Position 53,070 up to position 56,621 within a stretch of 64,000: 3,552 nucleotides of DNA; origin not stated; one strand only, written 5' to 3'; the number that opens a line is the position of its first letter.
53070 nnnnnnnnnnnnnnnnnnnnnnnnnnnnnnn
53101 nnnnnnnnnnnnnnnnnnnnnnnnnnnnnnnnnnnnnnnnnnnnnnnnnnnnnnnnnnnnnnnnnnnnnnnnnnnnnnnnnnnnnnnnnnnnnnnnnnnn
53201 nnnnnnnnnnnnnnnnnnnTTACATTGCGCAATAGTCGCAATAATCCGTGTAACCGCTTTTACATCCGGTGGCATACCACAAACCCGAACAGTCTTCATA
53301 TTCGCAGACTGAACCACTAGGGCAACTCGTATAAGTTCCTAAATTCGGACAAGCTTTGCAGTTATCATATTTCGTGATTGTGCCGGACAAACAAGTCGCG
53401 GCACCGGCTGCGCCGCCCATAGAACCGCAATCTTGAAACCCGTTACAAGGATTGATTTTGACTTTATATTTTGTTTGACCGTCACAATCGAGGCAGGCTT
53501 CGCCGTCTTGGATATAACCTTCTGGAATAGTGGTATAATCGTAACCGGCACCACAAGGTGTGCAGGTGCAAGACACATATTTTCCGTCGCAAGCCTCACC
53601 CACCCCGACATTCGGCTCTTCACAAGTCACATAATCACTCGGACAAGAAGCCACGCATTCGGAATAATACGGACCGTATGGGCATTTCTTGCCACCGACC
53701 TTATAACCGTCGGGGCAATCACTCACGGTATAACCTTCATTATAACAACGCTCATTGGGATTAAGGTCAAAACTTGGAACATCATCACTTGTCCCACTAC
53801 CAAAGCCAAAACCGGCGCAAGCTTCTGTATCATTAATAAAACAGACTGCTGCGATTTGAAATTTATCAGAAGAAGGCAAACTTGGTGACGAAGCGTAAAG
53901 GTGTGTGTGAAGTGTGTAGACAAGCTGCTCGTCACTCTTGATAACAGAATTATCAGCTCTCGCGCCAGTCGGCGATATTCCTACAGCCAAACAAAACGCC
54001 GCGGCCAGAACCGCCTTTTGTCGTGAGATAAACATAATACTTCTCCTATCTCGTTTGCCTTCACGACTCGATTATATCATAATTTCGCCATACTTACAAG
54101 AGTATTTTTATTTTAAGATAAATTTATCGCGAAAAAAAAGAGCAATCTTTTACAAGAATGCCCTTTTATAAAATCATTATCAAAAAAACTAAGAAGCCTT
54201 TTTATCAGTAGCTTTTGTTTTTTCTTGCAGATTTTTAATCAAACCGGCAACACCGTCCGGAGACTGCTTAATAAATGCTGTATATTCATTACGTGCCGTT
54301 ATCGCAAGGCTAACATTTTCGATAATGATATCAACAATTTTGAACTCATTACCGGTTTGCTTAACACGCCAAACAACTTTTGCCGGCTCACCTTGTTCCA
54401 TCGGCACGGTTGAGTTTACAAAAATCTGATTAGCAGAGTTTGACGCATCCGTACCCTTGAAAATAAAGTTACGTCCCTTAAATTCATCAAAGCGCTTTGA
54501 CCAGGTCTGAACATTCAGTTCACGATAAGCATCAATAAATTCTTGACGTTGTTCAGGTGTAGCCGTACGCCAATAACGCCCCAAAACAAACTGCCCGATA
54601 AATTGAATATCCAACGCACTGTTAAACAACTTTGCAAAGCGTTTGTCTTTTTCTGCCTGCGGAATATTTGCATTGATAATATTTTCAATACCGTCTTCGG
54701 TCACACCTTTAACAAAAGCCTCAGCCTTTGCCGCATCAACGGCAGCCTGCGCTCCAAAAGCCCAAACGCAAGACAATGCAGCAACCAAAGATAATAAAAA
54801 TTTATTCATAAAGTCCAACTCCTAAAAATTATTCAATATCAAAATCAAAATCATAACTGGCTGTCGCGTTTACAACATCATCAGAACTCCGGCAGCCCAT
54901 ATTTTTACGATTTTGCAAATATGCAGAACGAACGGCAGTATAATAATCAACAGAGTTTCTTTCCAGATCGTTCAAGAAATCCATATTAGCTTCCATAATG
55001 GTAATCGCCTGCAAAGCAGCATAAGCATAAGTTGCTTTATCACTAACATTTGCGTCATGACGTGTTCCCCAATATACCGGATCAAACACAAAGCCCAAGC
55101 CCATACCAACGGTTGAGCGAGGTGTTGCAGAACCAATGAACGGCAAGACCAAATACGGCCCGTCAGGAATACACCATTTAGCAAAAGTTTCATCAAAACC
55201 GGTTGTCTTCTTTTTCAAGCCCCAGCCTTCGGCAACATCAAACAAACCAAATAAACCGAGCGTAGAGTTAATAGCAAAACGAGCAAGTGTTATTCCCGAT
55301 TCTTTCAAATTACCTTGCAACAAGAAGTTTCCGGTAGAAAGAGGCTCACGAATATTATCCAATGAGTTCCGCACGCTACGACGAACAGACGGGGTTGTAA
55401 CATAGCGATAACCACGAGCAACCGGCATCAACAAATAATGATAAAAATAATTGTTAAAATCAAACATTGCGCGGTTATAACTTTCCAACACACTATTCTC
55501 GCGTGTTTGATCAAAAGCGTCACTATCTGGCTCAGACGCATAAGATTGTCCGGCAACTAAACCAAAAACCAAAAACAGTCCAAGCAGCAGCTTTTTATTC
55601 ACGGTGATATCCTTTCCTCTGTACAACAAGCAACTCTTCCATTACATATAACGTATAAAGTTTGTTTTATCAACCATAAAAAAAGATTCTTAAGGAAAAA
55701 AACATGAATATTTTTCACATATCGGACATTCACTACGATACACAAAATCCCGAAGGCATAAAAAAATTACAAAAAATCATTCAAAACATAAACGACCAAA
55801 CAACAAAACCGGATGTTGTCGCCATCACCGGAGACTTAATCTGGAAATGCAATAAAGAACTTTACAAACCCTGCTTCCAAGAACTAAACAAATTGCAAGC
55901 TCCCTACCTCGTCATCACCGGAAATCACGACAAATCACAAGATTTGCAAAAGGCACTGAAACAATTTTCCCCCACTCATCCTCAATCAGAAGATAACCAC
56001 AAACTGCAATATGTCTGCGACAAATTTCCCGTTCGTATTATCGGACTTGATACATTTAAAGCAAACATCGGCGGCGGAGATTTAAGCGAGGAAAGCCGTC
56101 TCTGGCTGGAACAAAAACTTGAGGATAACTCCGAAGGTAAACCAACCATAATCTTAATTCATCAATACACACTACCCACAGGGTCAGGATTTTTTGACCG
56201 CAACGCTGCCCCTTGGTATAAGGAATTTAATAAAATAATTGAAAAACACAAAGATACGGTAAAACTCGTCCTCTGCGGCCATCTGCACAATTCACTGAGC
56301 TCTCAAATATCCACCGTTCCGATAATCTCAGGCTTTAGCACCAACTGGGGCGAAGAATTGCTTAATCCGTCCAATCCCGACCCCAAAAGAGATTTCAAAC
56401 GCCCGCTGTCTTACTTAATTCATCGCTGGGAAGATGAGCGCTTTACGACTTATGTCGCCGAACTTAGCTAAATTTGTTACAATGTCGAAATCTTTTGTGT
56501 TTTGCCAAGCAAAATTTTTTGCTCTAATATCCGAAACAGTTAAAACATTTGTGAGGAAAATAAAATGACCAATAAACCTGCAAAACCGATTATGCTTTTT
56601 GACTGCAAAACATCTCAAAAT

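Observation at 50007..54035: Three tandem paralogous genes for extremely cysteine-rich secreted proteins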

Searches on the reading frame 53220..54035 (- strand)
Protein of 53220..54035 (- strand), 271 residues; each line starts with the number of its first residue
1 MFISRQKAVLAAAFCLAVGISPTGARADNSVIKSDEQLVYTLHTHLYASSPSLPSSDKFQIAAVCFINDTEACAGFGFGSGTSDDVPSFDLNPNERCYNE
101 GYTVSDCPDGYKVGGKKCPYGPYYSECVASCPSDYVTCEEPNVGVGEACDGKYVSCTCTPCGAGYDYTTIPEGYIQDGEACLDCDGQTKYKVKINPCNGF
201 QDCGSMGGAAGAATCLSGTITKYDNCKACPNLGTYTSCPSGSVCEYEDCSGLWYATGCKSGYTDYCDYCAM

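Call 3: search_protein_families(library=pfam, proteins=[window:53220-54035:-], max_evalue=1)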
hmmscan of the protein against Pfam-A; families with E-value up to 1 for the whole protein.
window:53220-54035:- (271 aa): 0 families

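Call 4: search_protein_families(library=ncbifam, proteins=[window:53220-54035:-], max_evalue=1)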
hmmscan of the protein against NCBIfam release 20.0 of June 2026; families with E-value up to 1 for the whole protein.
window:53220-54035:- (271 aa): 0 families

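Call 37: predict_structure(alignment_id=A2)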
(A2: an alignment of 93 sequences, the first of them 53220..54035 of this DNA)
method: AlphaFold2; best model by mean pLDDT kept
length: 271 residues; sequences in the alignment: 93
mean_pLDDT: 62.8   pTM: 0.30
mean pLDDT of the five models: 62.8, 62.7, 60.2, 60.0, 59.1
residues with pLDDT >= 90: 8; 70-90: 96; 50-70: 69; < 50: 98
segments of 3 or more residues with pLDDT < 50: 1-35, 46-55, 57-65, 78-83, 196-217, 219-224, 269-271
pLDDT, mean of each block of 10 residues (from residue 1): 40 43 42 49 50 46 47 49 51 82 84 86 87 85 84 82 62 56 76 51 42 45 51 84 81 85 58 37
secondary structure, 60 per line:
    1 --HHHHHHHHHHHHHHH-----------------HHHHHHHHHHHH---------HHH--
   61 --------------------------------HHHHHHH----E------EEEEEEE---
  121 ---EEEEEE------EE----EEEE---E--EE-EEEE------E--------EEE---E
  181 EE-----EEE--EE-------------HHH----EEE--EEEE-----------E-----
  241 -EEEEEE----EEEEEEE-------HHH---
elements in order: H3-17 H35-46 H93-99 E111-117 E124-129 E142-145 E155-158 E174-176 E180-182 E188-190 E215-217 E220-223 E242-247 E252-258

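Call 41: fold_search(model_id=the predicted structure, library=pdb)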
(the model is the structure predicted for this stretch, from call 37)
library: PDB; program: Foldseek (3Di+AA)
matches with E <= 10: 22; with E <= 0.001: 0
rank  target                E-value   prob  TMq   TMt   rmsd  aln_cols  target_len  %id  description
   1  6pog_B                2.8e-01  0.05  0.12  0.13  15.1       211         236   13  Crystal structure of the NELL2 EGF1-6-Robo3 FN1 complex (released 2020-05-06)
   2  9rku_Ac               2.4e+00  0.01  0.07  0.09  16.1       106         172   12  Agrobacterium phage 7-7-1 baseplate (released 2025-12-10)
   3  7do4_A                2.9e+00  0.02  0.09  0.14  17.2       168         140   15  Crystal structure of CD97-CD55 complex (released 2021-09-22)
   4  6ch7_D                3.3e+00  0.01  0.08  0.10  18.5       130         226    8  XFEL crystal structure of a natively-glycosylated BG505 SOSIP.664 HIV-1 Envelope Trimer in complex with the broadly-ne (released 2018-05-02)
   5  1ncf_A                3.8e+00  0.01  0.10  0.15  11.4       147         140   13  A NEW PARADIGM FOR TUMOR NECROSIS FACTOR SIGNALLING (released 1995-12-07)
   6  8d8j_6                4.0e+00  0.02  0.06  0.07  10.5        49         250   18  Yeast mitochondrial small subunit assembly intermediate (State 1) (released 2022-12-21)
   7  9gja_H                4.0e+00  0.01  0.11  0.06  18.3       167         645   17  Entamoeba histolytica Gal/GalNAc lectin, mode 1 (released 2026-02-11)
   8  9leo_C                4.9e+00  0.01  0.08  0.11  16.9        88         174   15  LayV-G Head in complex of LayG-1069 and LayG-1133 (released 2025-10-01)
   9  9gjg_H                6.3e+00  0.01  0.13  0.06  15.0       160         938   13  Entamoeba histolytica Gal/GalNAc lectin bound to monoclonal antibody CP33-H/L-LA22 (released 2026-02-11)
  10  8vqd_A                6.3e+00  0.01  0.06  0.04  18.7       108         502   18  HER2 S310F in complex with TL1 Fab (released 2024-10-09)
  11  6v41_AAA              7.1e+00  0.08  0.09  0.36   3.1        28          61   18  crystal structure of CDY1 chromodomain bound to H3K9me3 (released 2019-12-25)
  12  3u3p                  8.1e+00  0.02  0.12  0.16  10.9       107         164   20  The S-SAD phased crystal structure of the ecto-domain of Death Receptor 6 (DR6) (released 2012-05-02)
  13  4nzd_A                8.1e+00  0.01  0.06  0.07  19.0        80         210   10  Interleukin 21 receptor (released 2014-12-17)
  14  9c3c_b                8.1e+00  0.00  0.08  0.08  23.3       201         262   11  Cryo-EM structure of native dystrophin-glycoprotein complex (DGC) (released 2024-10-23)
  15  3c09_C                9.2e+00  0.03  0.08  0.10   6.8        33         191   12  Crystal structure the Fab fragment of matuzumab (Fab72000) in complex with domain III of the extracellular region of E (released 2008-04-15)
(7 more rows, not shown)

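Call 47: search_solved_structures(query=A2, max_evalue=1, show_alignments=1)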
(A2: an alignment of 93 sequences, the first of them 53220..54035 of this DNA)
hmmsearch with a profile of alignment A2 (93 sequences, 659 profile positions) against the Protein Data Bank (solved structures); distinct sequences matched with E-value up to 1: 0.

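Call 56: search_protein_representatives(protein=window:53220-54035:-)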
Query: 271 residues. Proteins with E-value up to 0.001 (for the whole library): 272; up to 1e-10: 150; up to 1e-30: 42. The best 150 are listed.
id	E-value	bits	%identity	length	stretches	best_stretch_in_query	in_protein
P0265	1.4e-113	395.6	47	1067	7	160-267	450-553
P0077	1.6e-110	385.5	61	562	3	2-263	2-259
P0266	7.3e-97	340.7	74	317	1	53-251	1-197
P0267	8.7e-93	327.3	61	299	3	143-270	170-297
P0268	3.7e-91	322.0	62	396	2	50-263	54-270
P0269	1.3e-90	320.2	67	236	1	60-271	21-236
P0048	1.4e-90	320.1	60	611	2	2-263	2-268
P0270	1.6e-88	313.3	70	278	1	80-271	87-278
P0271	1.5e-80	287.1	66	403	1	57-267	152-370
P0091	6.9e-78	278.4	55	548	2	6-263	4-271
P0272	5.1e-77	275.5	56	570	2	25-263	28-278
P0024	5.0e-68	246.0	54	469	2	137-264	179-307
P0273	2.0e-66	240.8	59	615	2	57-263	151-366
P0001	2.4e-66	240.5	53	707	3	150-263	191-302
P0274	3.6e-66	240.0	55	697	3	56-263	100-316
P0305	1.5e-22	96.8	38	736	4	60-157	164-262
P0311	2.3e-21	92.9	40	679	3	52-257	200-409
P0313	2.0e-20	89.8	44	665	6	41-161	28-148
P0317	3.5e-20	89.0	46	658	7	62-160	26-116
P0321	5.2e-19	85.1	42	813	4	42-256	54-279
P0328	3.3e-18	82.5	45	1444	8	128-159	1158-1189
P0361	4.2e-14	69.0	39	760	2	91-264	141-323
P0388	1.0e-11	61.2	36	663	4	23-159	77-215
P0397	4.9e-11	59.0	39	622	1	52-269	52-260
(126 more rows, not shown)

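Call 57: search_protein_families(library=pfam, proteins=[P0265, P0328, P0305, P0321, P0361, P0311, P0313, P0317, P0388, P0397], max_evalue=0.01)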
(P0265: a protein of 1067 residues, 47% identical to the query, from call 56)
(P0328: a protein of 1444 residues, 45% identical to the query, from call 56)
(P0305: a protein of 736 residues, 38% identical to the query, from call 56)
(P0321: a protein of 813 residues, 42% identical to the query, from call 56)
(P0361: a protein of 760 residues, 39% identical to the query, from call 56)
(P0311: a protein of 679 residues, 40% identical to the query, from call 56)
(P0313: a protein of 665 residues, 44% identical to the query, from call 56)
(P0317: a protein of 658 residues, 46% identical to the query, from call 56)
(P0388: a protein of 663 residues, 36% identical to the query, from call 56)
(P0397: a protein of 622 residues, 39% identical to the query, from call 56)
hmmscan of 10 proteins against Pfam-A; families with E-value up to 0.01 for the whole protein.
P0265 (1067 aa): 0 families

P0328 (1444 aa): 1 family
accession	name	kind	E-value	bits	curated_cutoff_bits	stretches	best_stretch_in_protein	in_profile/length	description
PF07603.17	Lcl_C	-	4.1e-15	56.5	34.9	0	944-1044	38-110/117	Lcl C-terminal domain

P0305 (736 aa): 0 families

P0321 (813 aa): 0 families

P0361 (760 aa): 0 families

P0311 (679 aa): 1 family
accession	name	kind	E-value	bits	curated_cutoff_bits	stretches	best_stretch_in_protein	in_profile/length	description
PF07603.17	Lcl_C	-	1.3e-08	35.6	34.9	1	582-676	23-116/117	Lcl C-terminal domain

P0313 (665 aa): 0 families

P0317 (658 aa): 0 families

P0388 (663 aa): 0 families

P0397 (622 aa): 0 families

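Call 70: search_protein_families(library=phrogs, proteins=[window:53220-54035:-], max_evalue=0.01)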
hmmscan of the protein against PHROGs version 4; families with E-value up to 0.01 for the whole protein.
window:53220-54035:- (271 aa): 0 families

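Call 82: find_related_loci(query=A2, collection=viral_contigs, flank=3000)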
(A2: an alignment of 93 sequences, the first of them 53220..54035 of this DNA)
Query A2 (271 aa) in viral_contigs; peptide patterns used: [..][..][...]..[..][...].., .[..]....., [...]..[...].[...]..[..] (x = any residue, [..] = any of these).
55 stretches matched a pattern, but none encodes a relative of the query by tblastn (E <= 1e-3).

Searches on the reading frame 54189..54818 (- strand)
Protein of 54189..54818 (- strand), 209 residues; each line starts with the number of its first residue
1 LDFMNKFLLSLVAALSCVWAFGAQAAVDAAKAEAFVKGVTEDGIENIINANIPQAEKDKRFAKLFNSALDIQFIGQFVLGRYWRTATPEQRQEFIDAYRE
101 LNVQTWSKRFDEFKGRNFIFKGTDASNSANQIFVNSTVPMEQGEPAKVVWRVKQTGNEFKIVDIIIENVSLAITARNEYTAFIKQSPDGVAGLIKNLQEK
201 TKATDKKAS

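Call 69: search_protein_families(library=pfam, proteins=[window:54189-54818:-], max_evalue=0.001)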
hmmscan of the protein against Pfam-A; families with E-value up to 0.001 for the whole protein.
window:54189-54818:- (209 aa): 1 family
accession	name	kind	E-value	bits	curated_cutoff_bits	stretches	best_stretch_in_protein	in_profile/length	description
PF05494.18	MlaC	-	9.6e-38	130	26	1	55-199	23-166/166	MlaC protein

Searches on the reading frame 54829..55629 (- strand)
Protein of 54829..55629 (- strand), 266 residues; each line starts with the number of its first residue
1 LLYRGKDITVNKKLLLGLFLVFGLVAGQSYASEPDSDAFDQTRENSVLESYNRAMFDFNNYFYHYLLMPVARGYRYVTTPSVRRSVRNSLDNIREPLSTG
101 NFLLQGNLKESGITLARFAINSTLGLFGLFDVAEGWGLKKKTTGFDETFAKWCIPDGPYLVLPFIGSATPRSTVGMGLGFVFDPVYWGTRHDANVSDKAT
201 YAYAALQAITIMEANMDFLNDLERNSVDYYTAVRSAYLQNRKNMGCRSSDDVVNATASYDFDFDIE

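Call 69: search_protein_families(library=pfam, proteins=[window:54829-55629:-], max_evalue=0.001)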
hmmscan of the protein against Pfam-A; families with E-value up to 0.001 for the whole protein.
window:54829-55629:- (266 aa): 1 family
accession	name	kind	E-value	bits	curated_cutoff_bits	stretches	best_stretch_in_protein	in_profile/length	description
PF04333.18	MlaA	-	7.3e-59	199.1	25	1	48-243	5-194/195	MlaA lipoprotein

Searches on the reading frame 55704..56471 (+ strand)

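Call 69: search_protein_families(library=pfam, proteins=[window:55704-56471:+], max_evalue=0.001)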
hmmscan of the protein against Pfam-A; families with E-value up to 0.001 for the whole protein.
window:55704-56471:+ (255 aa): 2 families
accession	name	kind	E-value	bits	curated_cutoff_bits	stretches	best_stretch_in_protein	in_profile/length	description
PF00149.33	Metallophos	-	4.1e-19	70.2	21.5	1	1-196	1-190/191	Calcineurin-like phosphoesterase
PF12850.12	Metallophos_2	-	7.3e-10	39.5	27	1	1-230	1-140/154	Calcineurin-like phosphoesterase superfamily domain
